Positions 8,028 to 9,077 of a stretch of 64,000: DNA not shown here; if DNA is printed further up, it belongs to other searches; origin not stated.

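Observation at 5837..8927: Higher-GC accessory island with RadC-like JAB protein and Cys-rich ORFs, bracketed by two large repeat-rich non-coding regions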

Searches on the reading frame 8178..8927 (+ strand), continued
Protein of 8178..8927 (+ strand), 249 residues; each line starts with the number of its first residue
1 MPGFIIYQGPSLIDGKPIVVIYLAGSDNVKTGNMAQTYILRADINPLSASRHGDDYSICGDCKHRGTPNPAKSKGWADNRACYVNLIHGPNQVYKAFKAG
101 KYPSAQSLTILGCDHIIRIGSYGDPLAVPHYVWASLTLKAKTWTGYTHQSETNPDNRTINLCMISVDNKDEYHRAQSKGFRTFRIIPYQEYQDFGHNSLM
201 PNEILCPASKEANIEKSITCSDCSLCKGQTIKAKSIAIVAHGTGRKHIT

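Call 112: search_dna_similar(query=window:8178-8927:+, collection=phages, mode=protein, max_rows=60, rows=spread)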
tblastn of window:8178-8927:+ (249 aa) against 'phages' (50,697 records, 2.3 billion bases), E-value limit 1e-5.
Records with a match: 152; places in all: 152; records where one place covers at least 80% of the query: 151.
Best place of each record, by identity: <60% 152.
By first word of the organism name: Mycobacterium 65; Klebsiella 29; Gordonia 28; Microcystis 8; Roseobacter 4; Ruegeria 2; Proteus 2; Raoultella 2; Caulobacter 1; Bradyrhizobium 1; and 10 more.
By host as written in the record: Mycobacterium smegmatis mc2 155 54; Gordonia terrae 3612 24; Klebsiella pneumoniae 12; - 7; Klebsiella pneumoniae K23 7; Microcystis aeruginosa FACHB524 4; Ruegeria pomeroyi DSS-3 3; Mycobacterium smegmatis mc#155 3; and 28 more.
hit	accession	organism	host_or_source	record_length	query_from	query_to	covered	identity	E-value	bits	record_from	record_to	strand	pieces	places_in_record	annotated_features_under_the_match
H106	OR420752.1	Roseobacter phage CRP-403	Paracoccaceae bacterium strain FZCC0037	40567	5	248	98%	46.2%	2e-58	205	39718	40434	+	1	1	hypothetical protein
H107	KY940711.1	Bradyrhizobium phage BDU-MI-1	Bradyrhizobium diazoefficiens USDA110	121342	1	247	99%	43.8%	2e-52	187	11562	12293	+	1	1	hypothetical protein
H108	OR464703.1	Mycobacterium phage jiawei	Mycolicibacterium smegmatis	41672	4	246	98%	42.2%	4e-52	187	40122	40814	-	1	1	hypothetical protein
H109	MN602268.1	Bacteriophage DSS3_MAL1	-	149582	3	246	98%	41.0%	3e-42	158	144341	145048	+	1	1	hypothetical protein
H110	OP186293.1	Rhodobacter phage RcXuper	Rhodobacter capsulatus YW1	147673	3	246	98%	40.4%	1e-43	162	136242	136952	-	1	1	hypothetical protein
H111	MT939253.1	Klebsiella phage vB_KpnM_Seu621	Klebsiella pneumoniae K23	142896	3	248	99%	38.2%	5e-41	155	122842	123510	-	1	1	hypothetical protein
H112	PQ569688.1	Klebsiella phage vB_Kpn_K54_rec2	Klebsiella pneumoniae K23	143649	3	248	99%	38.2%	8e-41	154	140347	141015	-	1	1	hypothetical protein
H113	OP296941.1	Klebsiella phage DP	Klebsiella pneumoniae KP16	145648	3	246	98%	38.5%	1e-40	154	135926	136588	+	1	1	hypothetical protein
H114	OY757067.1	Klebsiella phage vB_Kpn_K23PH08C2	-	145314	3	246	98%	38.5%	1e-40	154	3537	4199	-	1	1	tRNA-Phe | tRNA-Leu | tRNA-Met | unknown function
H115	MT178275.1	Klebsiella phage KpS8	Klebsiella pneumoniae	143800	3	246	98%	38.5%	2e-40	153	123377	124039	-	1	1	hypothetical protein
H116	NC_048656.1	Klebsiella phage vB_KpnM_BIS47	Klebsiella pneumoniae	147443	3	246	98%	38.5%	2e-40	153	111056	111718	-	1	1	hypothetical protein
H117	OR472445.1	Klebsiella phage vB_KpnM_Iguana_ER37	Klebsiella pneumoniae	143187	3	246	98%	38.5%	2e-40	153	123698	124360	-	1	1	hypothetical protein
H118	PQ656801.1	Cronobacter phage Csp-D17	Cronobacter sakazakii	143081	3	248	99%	37.9%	1e-41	157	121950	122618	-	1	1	record has no annotation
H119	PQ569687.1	Klebsiella phage vB_Kpn_K54_rec1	Klebsiella pneumoniae K23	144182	3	246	98%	38.1%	4e-40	152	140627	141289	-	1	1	hypothetical protein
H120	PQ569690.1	Klebsiella phage vB_Kpn_K54_rec4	Klebsiella pneumoniae K23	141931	3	242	96%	38.7%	1e-40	154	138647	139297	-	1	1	hypothetical protein (x2)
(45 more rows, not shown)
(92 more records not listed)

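Call 115: search_dna_similar(query=window:8178-8927:+, collection=plasmids, mode=protein, max_rows=25)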
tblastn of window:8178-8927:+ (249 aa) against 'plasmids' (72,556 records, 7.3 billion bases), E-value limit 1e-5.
Records with a match: 6; places in all: 6; records where one place covers at least 80% of the query: 6.
Best place of each record, by identity: <60% 6.
By first word of the organism name: Tolypothrix 2; Methylobacterium 1; Nostoc 1; Microchaete 1; Brasilonema 1.
By predicted mobility (MOB-suite, as given by PLSDB): non-mobilizable 3; mobilizable 3.
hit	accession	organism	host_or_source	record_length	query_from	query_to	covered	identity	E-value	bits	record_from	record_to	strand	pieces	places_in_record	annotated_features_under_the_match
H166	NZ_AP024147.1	Methylobacterium indicum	-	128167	1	244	98%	42.8%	2e-47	174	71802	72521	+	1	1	hypothetical protein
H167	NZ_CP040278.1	Nostoc sp. C052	Blasia pusilla,pure culture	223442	3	246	98%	38.0%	1e-35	140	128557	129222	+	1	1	hypothetical protein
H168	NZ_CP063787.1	Tolypothrix sp. PCC 7712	Soil sample,soil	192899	4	246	98%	36.9%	6e-34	135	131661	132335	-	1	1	hypothetical protein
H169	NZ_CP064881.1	Tolypothrix sp. PCC 7601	Fresh water sample,Fresh water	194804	4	246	98%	36.9%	6e-34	135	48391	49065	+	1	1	hypothetical protein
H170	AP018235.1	Microchaete diplosiphon NIES-3275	-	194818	4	246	98%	36.9%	6e-34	135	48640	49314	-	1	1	hypothetical protein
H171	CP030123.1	Brasilonema octagenarum UFV-E1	Eucalyptus grandis,mixed culture,leaves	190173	4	246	98%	36.1%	8e-34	135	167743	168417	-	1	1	hypothetical protein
